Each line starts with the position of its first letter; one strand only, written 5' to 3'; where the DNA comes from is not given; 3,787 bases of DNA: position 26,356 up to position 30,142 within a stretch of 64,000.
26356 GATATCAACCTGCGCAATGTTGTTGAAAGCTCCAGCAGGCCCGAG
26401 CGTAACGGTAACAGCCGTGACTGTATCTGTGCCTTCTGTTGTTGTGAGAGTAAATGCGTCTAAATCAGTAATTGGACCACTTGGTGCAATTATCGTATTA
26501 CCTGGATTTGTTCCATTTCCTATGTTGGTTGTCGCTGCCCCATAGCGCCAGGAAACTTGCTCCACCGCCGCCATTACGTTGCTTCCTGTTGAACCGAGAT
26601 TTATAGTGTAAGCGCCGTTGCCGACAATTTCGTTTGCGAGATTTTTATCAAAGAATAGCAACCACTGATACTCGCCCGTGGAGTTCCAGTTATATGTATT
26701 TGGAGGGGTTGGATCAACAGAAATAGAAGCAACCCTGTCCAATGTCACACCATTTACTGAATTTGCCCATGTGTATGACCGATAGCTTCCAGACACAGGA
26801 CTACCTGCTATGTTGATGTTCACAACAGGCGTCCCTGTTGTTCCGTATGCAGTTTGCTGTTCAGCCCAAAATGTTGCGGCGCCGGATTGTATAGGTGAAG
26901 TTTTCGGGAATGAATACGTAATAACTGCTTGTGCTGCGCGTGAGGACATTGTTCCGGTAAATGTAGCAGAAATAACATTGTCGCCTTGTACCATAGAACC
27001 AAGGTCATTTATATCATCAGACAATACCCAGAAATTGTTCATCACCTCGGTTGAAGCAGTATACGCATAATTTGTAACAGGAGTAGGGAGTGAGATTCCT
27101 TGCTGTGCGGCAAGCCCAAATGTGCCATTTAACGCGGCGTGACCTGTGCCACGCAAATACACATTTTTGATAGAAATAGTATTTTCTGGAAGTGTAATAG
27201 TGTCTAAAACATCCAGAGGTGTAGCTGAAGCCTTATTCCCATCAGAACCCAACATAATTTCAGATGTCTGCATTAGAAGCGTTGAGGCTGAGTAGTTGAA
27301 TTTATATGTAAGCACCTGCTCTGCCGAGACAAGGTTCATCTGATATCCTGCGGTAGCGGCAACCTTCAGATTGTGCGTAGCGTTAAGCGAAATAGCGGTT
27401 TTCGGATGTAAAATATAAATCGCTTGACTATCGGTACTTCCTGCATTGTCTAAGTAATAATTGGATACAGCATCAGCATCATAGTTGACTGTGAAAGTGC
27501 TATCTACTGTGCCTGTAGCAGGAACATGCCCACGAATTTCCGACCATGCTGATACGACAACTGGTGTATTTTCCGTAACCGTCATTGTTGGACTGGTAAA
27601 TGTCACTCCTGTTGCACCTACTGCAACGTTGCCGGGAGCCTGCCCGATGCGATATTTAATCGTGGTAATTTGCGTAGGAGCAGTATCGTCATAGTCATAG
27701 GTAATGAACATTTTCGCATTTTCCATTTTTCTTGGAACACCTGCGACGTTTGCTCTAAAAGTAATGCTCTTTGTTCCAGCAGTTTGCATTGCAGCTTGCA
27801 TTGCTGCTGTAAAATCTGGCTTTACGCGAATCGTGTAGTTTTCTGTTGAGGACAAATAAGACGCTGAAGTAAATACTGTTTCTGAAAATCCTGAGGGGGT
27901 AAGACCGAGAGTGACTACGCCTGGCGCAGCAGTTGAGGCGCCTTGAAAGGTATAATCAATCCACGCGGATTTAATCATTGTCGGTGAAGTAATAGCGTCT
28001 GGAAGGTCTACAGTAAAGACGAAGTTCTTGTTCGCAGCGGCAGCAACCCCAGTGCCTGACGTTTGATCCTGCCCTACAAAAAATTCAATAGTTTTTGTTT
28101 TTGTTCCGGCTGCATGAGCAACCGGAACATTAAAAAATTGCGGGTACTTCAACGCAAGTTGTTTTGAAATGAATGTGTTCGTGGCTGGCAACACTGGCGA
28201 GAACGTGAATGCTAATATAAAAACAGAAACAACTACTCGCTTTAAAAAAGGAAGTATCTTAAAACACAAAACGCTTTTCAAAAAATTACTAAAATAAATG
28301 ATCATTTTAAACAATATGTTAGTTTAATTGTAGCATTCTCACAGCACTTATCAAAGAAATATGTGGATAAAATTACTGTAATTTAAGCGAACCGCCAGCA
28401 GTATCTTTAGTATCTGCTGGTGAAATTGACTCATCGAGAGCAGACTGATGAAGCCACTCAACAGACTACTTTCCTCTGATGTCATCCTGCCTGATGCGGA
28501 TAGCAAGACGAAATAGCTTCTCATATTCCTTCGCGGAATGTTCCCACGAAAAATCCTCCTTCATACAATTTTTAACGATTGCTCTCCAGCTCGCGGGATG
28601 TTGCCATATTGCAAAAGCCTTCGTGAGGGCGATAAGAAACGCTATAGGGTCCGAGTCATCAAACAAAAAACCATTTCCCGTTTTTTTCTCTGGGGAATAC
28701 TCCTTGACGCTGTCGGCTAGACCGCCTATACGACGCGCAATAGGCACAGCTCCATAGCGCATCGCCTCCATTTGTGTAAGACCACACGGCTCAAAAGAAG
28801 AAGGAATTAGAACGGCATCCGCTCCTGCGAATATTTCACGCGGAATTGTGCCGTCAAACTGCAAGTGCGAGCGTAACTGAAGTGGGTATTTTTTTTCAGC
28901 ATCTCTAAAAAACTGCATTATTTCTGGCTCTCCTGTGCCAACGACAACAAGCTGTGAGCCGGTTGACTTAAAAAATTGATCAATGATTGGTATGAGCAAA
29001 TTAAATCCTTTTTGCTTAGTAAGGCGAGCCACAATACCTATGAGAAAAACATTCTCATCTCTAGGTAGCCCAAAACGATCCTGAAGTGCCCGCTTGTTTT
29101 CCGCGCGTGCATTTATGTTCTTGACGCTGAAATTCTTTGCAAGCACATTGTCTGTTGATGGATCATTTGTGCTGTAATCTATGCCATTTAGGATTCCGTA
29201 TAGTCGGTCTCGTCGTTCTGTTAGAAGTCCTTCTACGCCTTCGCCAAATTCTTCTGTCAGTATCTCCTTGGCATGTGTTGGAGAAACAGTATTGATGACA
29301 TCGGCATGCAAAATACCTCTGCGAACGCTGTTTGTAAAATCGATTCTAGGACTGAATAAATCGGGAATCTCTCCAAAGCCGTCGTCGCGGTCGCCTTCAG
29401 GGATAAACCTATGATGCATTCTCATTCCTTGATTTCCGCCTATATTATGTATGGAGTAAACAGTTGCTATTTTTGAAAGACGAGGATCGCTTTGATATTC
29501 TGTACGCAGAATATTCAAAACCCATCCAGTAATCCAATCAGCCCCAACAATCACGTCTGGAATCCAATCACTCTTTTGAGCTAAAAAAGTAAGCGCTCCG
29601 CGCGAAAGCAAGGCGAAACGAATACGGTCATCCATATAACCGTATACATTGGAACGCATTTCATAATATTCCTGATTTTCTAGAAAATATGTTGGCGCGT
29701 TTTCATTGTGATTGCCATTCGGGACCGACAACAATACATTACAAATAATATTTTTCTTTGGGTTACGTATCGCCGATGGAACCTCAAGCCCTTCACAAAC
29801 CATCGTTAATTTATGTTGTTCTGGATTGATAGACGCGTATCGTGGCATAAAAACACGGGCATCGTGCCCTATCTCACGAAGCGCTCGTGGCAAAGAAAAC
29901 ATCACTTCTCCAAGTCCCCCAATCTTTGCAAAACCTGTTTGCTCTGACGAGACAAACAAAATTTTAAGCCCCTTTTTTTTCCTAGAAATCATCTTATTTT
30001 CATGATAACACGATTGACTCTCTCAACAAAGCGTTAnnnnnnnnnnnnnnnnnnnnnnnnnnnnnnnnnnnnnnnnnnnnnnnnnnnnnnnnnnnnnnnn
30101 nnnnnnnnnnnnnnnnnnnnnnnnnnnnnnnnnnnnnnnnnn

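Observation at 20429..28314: Minus-strand operon: giant Ig/Fn3/IPT-rich surface protein followed by membrane protein, secreted repeat protein and two pseudopilins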

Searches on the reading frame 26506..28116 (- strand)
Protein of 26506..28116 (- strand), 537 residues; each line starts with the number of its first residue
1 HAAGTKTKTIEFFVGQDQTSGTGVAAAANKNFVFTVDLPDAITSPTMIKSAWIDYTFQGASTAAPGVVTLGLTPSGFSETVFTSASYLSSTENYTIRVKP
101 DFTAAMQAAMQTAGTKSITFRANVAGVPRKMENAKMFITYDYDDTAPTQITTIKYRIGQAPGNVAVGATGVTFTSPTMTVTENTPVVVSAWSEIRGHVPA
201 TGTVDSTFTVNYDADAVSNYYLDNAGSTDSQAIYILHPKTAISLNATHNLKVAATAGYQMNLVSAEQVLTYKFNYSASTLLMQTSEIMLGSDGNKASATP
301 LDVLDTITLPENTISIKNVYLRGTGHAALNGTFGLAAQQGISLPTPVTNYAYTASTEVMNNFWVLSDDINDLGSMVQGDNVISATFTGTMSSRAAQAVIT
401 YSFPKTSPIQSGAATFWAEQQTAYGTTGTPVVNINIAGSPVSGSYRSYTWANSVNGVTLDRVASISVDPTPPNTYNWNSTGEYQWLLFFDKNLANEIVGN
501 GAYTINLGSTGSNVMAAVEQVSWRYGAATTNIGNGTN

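Call 31: find_homologous_proteins(query=A2, max_evalue=0.001)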
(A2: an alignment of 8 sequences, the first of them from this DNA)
Query A2 (8 sequences) (537 aa, profile of the alignment): 11 proteins with E <= 0.001 among 8000 candidates.
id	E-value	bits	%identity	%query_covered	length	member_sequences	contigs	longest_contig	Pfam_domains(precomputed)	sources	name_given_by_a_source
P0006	1.5e-260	883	63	98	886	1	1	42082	-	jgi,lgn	jgi:hypothetical protein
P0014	3.2e-243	826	67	99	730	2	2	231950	-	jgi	-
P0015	3.4e-240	816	64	97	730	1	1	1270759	-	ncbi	ncbi:MAG: hypothetical protein ACWGHO_05770 [Candidatus Moraniibacteriota bacterium]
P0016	4.3e-239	813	65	97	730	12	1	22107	-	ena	-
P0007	1.3e-235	801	44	98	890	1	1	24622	-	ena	-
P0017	3.9e-234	796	63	98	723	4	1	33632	-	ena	-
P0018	3.1e-233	793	66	98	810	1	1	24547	-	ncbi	ncbi:MAG: hypothetical protein V1801_02160 [Candidatus Falkowbacteria bacterium]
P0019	6.2e-233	792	63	98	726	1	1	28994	-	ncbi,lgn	ncbi:MAG: hypothetical protein V3574_01055 [Candidatus Moraniibacteriota bacterium]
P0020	9.6e-192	656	63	78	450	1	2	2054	-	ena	-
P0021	8.4e-181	620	47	98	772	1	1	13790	-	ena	-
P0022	4.5e-28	116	30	64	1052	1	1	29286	-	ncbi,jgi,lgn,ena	-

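Call 32: find_encoding_contigs(protein=P0015, flank=10000, max_places=1)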
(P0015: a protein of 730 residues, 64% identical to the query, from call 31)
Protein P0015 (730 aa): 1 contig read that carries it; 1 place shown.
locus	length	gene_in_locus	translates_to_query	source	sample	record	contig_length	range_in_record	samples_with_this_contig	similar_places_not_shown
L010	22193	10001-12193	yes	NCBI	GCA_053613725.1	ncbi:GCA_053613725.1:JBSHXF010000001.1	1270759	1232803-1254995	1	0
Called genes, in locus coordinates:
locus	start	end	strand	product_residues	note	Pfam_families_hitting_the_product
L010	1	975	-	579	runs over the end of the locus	PF05496:RuvB_N (faint), PF06068:TIP49 (faint), PF13177:DNA_pol3_delta2, PF13401:AAA_22 (weak), PF00004:AAA, PF07728:AAA_5 (faint), PF22608:DNAX_ATPase_lid, PF12169:DNA_pol3_gamma3, +1 more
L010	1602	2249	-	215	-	PF04138:GtrA_DPMS_TM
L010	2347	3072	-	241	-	-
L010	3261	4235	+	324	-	-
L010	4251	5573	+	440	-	PF13196:DUF4012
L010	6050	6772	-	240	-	PF18912:DZR_2 (weak), PF00156:Pribosyltran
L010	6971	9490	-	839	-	PF02861:Clp_N, PF23569:NBD_SMAX1 (weak), PF00004:AAA, PF17871:AAA_lid_9, PF00004:AAA, PF07724:AAA_2, PF07728:AAA_5, PF10431:ClpB_D2-small, +8 more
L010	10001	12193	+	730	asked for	-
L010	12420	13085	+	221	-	-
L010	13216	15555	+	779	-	PF01476:LysM (weak), PF13399:LytR_C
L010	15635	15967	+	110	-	-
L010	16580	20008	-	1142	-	PF00873:ACR_tran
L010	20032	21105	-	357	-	PF25919:BSH_CusB (faint), PF00364:Biotin_lipoyl (faint), PF25997:BSH_YhbJ (faint), PF25917:BSH_RND, PF25973:BSH_CzcB (weak), PF25989:YknX_C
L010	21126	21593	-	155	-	PF12802:MarR_2, PF01047:MarR (weak), PF13412:HTH_24 (weak), PF12840:HTH_20 (weak), PF13601:HTH_34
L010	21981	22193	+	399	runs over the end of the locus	-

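Call 33: find_encoding_contigs(protein=P0018, flank=10000, max_places=1)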
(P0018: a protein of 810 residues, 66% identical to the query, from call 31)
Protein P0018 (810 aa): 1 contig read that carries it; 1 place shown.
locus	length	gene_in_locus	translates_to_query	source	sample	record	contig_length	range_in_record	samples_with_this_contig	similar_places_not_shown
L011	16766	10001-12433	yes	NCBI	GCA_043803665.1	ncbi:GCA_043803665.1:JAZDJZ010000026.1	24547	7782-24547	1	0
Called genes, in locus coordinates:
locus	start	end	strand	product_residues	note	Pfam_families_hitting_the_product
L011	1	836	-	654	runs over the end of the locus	PF04760:IF2_N (weak), PF00009:GTP_EFTU, PF01926:MMR_HSR1, PF22042:EF-G_D2, PF03144:GTP_EFTU_D2 (faint), PF11987:IF-2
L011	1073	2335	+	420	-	PF00232:Glyco_hydro_1, PF02449:Glyco_hydro_42, PF00232:Glyco_hydro_1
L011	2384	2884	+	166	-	-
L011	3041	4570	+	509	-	PF00478:IMPDH, PF00571:CBS (weak), PF01070:FMN_dh, PF03060:NMO (weak), PF01645:Glu_synthase (weak)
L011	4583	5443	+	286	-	PF00491:Arginase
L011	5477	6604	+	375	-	PF01916:DS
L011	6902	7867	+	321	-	PF00892:EamA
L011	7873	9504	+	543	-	PF04932:Wzy_C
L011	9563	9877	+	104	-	-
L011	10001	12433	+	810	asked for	-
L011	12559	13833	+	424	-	PF13173:AAA_14, PF13635:DUF4143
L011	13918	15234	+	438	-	PF13173:AAA_14, PF13635:DUF4143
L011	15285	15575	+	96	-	-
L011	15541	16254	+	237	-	PF08843:AbiEii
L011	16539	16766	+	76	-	?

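Call 37: find_encoding_contigs(protein=P0014, flank=10000, max_places=1)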
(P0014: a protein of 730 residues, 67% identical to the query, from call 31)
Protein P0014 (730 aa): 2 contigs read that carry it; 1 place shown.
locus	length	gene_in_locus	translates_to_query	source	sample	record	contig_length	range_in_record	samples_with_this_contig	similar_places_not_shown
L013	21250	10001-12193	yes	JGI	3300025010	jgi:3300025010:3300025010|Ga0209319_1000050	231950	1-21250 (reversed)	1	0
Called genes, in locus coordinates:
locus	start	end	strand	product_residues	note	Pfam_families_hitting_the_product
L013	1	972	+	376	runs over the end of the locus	PF18895:T4SS_pilin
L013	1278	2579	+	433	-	PF08529:NusA_N, PF13184:KH_NusA_1st, PF26594:KH_NusA_2nd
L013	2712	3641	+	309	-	PF01368:DHH, PF02833:DHHA2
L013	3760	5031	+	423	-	PF05697:Trigger_N, PF00254:FKBP_C, PF05698:Trigger_C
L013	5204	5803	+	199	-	PF00574:CLP_protease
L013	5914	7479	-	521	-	PF01676:Metalloenzyme, PF06415:iPGM_N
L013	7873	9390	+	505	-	PF12072:RNase_Y_N, PF00013:KH_1, PF22891:KH_PNO1_2nd (weak), PF01966:HD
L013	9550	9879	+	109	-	PF18291:HU-HIG, PF00216:Bac_DNA_binding, PF14908:HU-CCDC81_euk_1 (weak), PF18175:HU-CCDC81_bac_2 (faint)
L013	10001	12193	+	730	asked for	-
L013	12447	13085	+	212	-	-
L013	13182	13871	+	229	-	-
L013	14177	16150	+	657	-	PF01476:LysM, PF13399:LytR_C (weak)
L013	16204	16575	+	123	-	-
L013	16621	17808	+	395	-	-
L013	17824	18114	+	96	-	-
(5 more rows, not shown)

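Call 52: predict_structure(alignment_id=A6)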
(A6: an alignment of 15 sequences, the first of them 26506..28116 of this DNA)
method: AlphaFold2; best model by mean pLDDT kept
length: 537 residues; sequences in the alignment: 15
mean_pLDDT: 82.5   pTM: 0.89
mean pLDDT of the five models: 82.5, 82.3, 81.9, 74.8, 68.8
residues with pLDDT >= 90: 201; 70-90: 246; 50-70: 70; < 50: 20
segments of 3 or more residues with pLDDT < 50: 1-3, 358-360, 481-483, 528-537
pLDDT, mean of each block of 10 residues (from residue 1): 73 88 86 92 79 88 82 96 85 81 93 90 88 95 87 92 71 91 95 83 69 90 67 86 91 74 90 94 91 72 89 93 76 86 84 58 76 89 86 86 90 92 78 87 73 69 80 70 66 79 85 85 69 35
secondary structure, 60 per line:
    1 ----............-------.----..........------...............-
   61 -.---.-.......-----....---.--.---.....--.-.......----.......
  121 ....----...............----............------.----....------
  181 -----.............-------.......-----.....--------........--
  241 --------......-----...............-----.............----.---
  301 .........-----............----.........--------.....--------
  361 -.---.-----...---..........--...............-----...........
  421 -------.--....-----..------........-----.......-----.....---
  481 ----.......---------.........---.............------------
elements in order: E5-16 E29-38 E48-59 E68-74 E80-83 E94-98 H103-109 E114-124 E129-143 E148-159 E171-174 E186-198 E206-212 E218-222 E231-238 E249-254 E260-274 E280-292 E301-309 E315-326 E331-339 E348-352 E378-387 E390-404 E410-420 E431-434 E448-455 E461-467 E473-477 E485-491 E501-509 E513-525

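Call 65: fold_search(model_id=the predicted structure, library=pdb)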
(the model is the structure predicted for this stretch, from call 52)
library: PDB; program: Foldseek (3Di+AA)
matches with E <= 10: 1631; with E <= 0.001: 24
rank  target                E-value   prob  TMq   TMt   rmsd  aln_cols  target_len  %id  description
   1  5x7o_A                1.8e-08  1.00  0.16  0.08  25.7       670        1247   11  Crystal structure of Paenibacillus sp. 598K alpha-1,6-glucosyltransferase (released 2017-07-26)
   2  6a48                  4.0e-07  0.99  0.16  0.14  28.6       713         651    8  Crystal structure of reelin N-terminal region (released 2019-06-19)
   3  5hzf                  7.9e-07  1.00  0.18  0.21  20.0       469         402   11  Single Chain Recombinant Globular Head of the Complement System Protein C1q in complex with magnesium (released 2016-03-02)
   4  3a7q_A                1.2e-06  0.97  0.15  0.13  28.7       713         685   11  Structural basis for specific recognition of reelin by its receptors (released 2010-03-23)
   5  9h9a                  1.3e-06  0.90  0.14  0.07  42.2       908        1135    8  native structure of the full-length pesticidal protein Cry8Ba2, from crystals formed in vivo (form 1) (released 2025-12-03)
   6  5b4x_A                1.4e-06  0.96  0.14  0.12  28.9       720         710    9  Crystal structure of the ApoER2 ectodomain in complex with the Reelin R56 fragment (released 2017-04-26)
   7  8w7n                  1.6e-06  0.93  0.14  0.08  40.4       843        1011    8  Crystal structure of the in-cell Cry1Aa purified from Bacillus thuringiensis (released 2024-03-06)
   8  4w8j                  2.1e-06  0.75  0.12  0.07  39.0       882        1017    8  Structure of the full-length insecticidal protein Cry1Ac reveals intriguing details of toxin packaging into in vivo form (released 2014-09-17)
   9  9qxq                  5.2e-06  0.66  0.12  0.06  42.1       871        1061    8  native structure of full-length pesticidal protein Cry1Ca18 at pH9, from crystals formed in vivo (released 2026-02-11)
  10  9vla_A                6.3e-06  0.99  0.21  0.20  24.6       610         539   12  Crystal structure of PNGase Bb in complex with MUXF glycopeptide (released 2026-02-18)
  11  9h99                  1.2e-05  0.60  0.11  0.06  40.2       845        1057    7  Native structure of the full-length pesticidal protein Cry1Ca18 at pH7, from crystals formed in vivo (released 2025-11-12)
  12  9lwg_A                3.1e-05  1.00  0.16  0.15  14.6       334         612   11  Zebrafish ovum lysosomal peptide:N-glycanase (released 2025-12-24)
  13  1pnf_A                5.5e-05  1.00  0.19  0.28  14.1       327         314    8  PNGASE F COMPLEX WITH DI-N-ACETYLCHITOBIOSE (released 1996-03-08)
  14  7kwb_B                9.9e-05  0.82  0.12  0.16  21.9       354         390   10  Surface glycan-binding protein B from Bacteroides thetaiotaomicron (released 2021-02-17)
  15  3pms                  1.1e-04  1.00  0.19  0.29  14.0       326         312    8  Recombinant peptide: N-glycanase F (PNGase F) (released 2011-01-26)
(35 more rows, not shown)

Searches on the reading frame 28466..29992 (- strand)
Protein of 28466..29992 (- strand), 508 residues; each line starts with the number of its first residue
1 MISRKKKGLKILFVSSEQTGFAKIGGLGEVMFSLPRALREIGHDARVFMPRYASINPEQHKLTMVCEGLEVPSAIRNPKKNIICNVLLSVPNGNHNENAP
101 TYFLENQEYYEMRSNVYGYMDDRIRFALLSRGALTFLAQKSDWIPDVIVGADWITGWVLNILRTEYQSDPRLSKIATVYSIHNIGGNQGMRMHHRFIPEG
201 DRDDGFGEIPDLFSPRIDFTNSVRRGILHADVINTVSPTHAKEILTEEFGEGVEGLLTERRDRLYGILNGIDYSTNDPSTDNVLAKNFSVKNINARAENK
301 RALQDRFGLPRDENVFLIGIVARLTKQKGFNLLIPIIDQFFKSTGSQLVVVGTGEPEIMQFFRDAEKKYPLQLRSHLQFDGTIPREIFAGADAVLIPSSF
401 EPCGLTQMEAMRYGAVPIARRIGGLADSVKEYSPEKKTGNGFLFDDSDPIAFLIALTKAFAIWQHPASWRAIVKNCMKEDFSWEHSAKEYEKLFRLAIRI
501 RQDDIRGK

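Call 4: search_protein_families(library=pfam, proteins=[window:28466-29992:-], max_evalue=0.1)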
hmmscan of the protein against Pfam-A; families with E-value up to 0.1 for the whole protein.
window:28466-29992:- (508 aa): 6 families
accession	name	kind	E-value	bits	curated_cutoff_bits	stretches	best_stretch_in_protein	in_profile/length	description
PF08323.17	Glyco_transf_5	-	1.7e-55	188.8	22.7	1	10-258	1-238/239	Starch synthase catalytic domain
PF00534.26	Glycos_transf_1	-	2.7e-17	63.3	26.4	1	305-470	5-166/172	Glycosyl transferases group 1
PF13692.12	Glyco_trans_1_4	-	5.5e-14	53.1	27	1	317-458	3-138/142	Glycosyl transferases group 1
PF13579.12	Glyco_trans_4_4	-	0.00027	21.7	29.7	0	135-244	65-142/158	Glycosyl transferase 4-like domain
PF20706.3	GT4-conflict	-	0.00076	19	26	1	319-488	201-383/385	Family 4 Glycosyltransferase in conflict systems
PF13439.12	Glyco_transf_4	-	0.0038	17.7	28.5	0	24-107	1-38/170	Glycosyltransferase Family 4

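Call 5: search_protein_families(library=ncbifam, proteins=[window:28466-29992:-], max_evalue=0.1)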
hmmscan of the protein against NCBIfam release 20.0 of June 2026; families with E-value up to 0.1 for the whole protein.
window:28466-29992:- (508 aa): 31 families (the best 25 are shown)
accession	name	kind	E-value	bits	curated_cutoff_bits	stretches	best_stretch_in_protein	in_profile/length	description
TIGR02095.1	glgA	subfamily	6.3e-138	460.4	328.45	1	10-495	2-475/477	glycogen/starch synthase, ADP-glucose type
NF001898.0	PRK00654.1-1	equivalog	3.3e-130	434.9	603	1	9-495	1-473/477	glycogen synthase GlgA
NF001900.0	PRK00654.1-3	equivalog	2.5e-119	398.9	509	1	10-502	2-459/481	glycogen synthase GlgA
NF001903.0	PRK00654.2-2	equivalog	5.9e-119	397.8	616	1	9-499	1-480/482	glycogen synthase GlgA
NF001899.0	PRK00654.1-2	equivalog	6.4e-110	367.8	459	1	10-495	2-473/478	glycogen synthase GlgA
NF001905.0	PRK00654.2-4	subfamily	5.3e-98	328.7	560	1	9-495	1-484/489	glycogen synthase GlgA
NF010699.0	PRK14099.1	equivalog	2.2e-94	316.6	762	1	8-501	3-483/485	glycogen synthase GlgA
NF001901.0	PRK00654.1-5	equivalog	1.1e-90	304.6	649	1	5-501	20-495/502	glycogen synthase GlgA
NF001906.0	PRK00654.2-5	equivalog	3.7e-86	290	870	1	7-498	4-484/485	glycogen synthase GlgA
NF010698.0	PRK14098.1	equivalog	2.8e-84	283.5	754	1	7-495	4-484/489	starch synthase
NF001902.0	PRK00654.2-1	equivalog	2.5e-81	273.7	845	1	11-495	3-487/492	glycogen synthase GlgA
NF001904.0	PRK00654.2-3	equivalog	1.4e-54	185.6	577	1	9-495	1-472/475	glycogen synthase GlgA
TIGR03999.1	thiol_BshA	equivalog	4.2e-13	49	273.7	1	286-495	173-371/375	N-acetyl-alpha-D-glucosaminyl L-malate synthase BshA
TIGR02149.1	glgA_Coryne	subfamily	3.7e-12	46.1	302.4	1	277-495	167-388/391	glycogen synthase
TIGR03449.1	mycothiol_MshA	equivalog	1.3e-09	37.4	462.5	1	298-498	205-404/406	D-inositol-3-phosphate glycosyltransferase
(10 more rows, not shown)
